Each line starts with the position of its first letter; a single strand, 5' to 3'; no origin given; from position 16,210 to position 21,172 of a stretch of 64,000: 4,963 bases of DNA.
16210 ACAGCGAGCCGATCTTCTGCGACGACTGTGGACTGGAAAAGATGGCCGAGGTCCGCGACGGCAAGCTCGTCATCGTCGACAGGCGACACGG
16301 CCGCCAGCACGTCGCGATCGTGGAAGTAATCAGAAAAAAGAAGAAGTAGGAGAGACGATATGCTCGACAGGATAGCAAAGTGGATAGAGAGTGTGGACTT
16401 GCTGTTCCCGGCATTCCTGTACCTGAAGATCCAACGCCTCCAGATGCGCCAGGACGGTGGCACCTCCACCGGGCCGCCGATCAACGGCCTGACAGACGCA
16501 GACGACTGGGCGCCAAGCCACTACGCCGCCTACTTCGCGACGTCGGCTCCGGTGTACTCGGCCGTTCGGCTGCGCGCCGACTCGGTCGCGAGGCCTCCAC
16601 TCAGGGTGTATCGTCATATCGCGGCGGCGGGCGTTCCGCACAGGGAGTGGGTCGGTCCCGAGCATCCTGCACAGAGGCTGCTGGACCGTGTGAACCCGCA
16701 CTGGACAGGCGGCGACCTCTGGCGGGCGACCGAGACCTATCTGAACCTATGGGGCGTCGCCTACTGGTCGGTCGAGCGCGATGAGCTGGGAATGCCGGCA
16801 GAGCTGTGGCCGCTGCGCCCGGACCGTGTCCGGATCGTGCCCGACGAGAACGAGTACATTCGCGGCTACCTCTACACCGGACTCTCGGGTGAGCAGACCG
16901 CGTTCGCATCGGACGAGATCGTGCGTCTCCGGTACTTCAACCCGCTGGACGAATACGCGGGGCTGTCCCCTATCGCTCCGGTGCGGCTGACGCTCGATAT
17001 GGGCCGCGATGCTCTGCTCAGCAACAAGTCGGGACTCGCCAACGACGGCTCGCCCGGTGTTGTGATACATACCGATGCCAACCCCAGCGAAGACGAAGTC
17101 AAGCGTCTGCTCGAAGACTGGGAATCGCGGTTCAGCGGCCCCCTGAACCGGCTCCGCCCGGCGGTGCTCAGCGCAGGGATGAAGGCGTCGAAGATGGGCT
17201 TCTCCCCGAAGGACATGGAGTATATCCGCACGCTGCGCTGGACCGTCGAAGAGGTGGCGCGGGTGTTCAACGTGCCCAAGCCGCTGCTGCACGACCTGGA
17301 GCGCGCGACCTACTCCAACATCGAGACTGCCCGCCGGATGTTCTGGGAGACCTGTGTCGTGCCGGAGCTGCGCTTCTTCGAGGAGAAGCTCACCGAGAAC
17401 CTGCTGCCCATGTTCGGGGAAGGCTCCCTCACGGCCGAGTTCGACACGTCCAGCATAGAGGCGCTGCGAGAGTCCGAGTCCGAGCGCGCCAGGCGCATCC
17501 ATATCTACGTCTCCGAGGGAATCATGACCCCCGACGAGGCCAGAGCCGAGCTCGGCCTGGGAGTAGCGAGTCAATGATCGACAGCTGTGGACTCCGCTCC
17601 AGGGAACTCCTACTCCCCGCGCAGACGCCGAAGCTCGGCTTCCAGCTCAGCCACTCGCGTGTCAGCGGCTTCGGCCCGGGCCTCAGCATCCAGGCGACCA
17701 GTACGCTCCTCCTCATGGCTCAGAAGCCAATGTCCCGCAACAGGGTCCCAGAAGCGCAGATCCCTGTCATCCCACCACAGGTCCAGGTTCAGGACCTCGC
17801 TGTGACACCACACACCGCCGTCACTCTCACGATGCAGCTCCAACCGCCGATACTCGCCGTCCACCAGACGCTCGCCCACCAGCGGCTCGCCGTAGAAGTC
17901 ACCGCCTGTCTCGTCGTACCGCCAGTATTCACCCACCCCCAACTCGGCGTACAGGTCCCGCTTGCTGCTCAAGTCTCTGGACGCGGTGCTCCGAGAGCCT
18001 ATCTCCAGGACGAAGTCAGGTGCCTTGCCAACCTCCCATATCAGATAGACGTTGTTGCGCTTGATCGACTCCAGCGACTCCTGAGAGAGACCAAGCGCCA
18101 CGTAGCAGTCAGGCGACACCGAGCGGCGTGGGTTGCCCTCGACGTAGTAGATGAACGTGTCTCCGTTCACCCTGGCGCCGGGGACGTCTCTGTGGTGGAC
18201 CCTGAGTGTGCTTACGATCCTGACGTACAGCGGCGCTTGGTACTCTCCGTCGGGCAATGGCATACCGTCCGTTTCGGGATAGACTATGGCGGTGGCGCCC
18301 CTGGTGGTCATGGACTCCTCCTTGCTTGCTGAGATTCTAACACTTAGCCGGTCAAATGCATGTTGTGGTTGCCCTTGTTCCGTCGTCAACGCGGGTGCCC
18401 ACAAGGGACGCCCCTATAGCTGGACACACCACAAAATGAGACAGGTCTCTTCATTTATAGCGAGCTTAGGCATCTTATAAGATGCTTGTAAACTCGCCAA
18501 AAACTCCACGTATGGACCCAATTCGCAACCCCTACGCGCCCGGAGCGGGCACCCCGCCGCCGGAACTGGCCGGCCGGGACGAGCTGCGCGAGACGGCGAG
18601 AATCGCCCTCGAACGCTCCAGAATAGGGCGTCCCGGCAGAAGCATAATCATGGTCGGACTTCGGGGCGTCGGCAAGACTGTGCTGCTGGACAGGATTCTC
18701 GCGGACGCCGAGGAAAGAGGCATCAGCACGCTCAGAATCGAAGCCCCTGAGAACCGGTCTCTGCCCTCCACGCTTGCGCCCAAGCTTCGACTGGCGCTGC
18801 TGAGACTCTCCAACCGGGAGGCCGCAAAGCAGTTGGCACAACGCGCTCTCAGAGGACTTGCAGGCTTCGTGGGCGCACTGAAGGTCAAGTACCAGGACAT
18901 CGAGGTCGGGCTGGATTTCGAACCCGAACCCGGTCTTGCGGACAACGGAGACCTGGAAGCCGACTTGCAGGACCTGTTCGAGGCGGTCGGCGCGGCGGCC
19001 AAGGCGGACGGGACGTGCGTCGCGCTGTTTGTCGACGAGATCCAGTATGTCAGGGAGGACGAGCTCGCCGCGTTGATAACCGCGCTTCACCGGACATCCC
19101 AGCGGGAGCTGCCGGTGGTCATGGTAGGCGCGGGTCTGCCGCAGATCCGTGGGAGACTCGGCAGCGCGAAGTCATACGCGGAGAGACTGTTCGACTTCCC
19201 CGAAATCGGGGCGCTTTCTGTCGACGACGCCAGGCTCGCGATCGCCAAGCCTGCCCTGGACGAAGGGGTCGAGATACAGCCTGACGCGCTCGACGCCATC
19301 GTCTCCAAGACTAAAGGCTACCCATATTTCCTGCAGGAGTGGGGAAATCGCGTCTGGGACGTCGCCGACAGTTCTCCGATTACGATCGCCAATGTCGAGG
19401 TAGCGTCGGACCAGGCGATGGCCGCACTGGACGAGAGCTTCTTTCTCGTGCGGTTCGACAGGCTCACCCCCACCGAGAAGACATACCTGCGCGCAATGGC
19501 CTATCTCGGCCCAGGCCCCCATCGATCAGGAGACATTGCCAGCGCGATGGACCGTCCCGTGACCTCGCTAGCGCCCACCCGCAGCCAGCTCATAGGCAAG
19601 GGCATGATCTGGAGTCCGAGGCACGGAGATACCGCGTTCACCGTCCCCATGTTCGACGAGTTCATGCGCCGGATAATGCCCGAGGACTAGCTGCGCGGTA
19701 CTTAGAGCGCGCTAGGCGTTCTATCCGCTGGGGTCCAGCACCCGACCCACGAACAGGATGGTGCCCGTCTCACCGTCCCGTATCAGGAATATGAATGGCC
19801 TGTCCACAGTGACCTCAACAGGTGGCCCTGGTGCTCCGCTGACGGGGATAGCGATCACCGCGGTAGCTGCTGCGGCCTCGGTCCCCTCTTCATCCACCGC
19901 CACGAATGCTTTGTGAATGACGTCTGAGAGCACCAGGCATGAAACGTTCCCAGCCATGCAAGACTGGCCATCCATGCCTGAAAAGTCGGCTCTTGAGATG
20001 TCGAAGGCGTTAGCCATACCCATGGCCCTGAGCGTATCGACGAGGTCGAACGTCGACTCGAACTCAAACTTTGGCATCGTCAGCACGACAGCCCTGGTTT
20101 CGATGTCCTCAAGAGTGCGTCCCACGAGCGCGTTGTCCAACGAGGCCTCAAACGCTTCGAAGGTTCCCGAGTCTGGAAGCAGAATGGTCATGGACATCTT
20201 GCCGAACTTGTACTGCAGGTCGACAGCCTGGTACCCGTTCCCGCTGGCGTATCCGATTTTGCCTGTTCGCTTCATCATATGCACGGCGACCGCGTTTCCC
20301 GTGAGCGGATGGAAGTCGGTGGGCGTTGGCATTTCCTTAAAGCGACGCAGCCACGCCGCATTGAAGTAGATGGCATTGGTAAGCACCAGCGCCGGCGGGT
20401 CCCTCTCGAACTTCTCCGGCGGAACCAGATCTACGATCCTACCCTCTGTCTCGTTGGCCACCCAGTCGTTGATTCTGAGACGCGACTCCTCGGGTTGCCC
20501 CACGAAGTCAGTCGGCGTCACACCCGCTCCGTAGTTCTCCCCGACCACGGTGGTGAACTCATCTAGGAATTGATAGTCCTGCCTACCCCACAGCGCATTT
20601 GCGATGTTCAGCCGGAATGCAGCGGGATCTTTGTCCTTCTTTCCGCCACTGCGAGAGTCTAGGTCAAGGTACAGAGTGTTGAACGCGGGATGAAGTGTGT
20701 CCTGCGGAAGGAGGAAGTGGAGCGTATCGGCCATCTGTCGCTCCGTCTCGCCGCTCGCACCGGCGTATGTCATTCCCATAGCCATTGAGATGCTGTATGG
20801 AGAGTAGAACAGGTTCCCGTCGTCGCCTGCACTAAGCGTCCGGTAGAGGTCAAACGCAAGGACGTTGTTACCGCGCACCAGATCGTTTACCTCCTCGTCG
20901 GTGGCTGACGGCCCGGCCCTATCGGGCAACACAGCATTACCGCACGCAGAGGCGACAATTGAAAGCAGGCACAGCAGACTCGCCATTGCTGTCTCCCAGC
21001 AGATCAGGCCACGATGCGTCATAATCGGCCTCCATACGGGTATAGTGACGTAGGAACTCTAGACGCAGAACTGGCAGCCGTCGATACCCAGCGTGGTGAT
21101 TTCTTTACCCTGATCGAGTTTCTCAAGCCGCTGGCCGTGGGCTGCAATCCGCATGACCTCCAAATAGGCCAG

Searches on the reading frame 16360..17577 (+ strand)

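Call 46: search_protein_families(library=pfam, proteins=[window:16360-17577:+], max_evalue=0.0001)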
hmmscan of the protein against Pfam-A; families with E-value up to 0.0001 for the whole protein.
window:16360-17577:+ (405 aa): 1 family
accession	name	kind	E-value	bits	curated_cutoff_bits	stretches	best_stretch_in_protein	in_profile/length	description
PF04860.17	Phage_portal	-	6e-80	269.3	39.1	1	65-399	3-321/321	Phage portal protein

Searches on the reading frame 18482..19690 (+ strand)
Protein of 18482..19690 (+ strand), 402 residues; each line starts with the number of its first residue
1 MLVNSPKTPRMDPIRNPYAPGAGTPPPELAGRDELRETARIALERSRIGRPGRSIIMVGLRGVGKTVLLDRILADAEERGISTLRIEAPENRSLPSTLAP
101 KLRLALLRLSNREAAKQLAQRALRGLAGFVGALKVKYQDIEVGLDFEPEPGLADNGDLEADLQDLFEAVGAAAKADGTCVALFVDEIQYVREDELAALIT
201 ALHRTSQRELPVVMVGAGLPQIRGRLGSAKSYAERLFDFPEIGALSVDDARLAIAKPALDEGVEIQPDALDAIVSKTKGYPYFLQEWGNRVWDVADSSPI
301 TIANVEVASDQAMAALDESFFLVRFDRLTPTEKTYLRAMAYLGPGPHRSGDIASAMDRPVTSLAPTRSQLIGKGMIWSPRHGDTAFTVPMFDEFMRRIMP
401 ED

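Call 46: search_protein_families(library=pfam, proteins=[window:18482-19690:+], max_evalue=0.0001)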
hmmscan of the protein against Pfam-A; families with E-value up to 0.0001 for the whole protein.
window:18482-19690:+ (402 aa): 3 families
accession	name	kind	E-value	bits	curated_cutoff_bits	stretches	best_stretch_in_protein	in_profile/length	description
PF13191.12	AAA_16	-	1.2e-18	68.6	32.6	1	28-215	1-167/167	AAA ATPase domain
PF13401.12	AAA_22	-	3.3e-10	40.8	27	1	53-217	6-123/130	AAA domain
PF13173.12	AAA_14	-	7.6e-06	26.4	27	0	53-95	3-46/129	AAA domain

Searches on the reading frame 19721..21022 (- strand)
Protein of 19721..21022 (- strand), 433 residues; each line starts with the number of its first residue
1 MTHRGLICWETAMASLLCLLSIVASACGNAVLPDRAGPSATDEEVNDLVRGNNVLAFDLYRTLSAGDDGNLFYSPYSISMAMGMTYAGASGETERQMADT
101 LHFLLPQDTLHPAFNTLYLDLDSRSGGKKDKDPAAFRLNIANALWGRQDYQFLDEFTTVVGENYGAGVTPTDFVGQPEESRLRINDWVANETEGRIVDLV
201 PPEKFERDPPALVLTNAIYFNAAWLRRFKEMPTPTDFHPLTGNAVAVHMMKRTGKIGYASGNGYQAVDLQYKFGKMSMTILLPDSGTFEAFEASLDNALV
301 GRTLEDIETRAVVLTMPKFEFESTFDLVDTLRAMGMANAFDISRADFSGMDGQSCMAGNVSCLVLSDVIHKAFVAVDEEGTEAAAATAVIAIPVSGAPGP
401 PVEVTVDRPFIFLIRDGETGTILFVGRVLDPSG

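Call 46: search_protein_families(library=pfam, proteins=[window:19721-21022:-], max_evalue=0.0001)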
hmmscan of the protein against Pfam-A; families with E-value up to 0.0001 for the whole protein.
window:19721-21022:- (433 aa): 1 family
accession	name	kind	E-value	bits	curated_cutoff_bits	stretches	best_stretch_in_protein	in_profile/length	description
PF00079.25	Serpin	-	2.2e-104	350.1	27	1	51-431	2-370/370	Serpin (serine protease inhibitor)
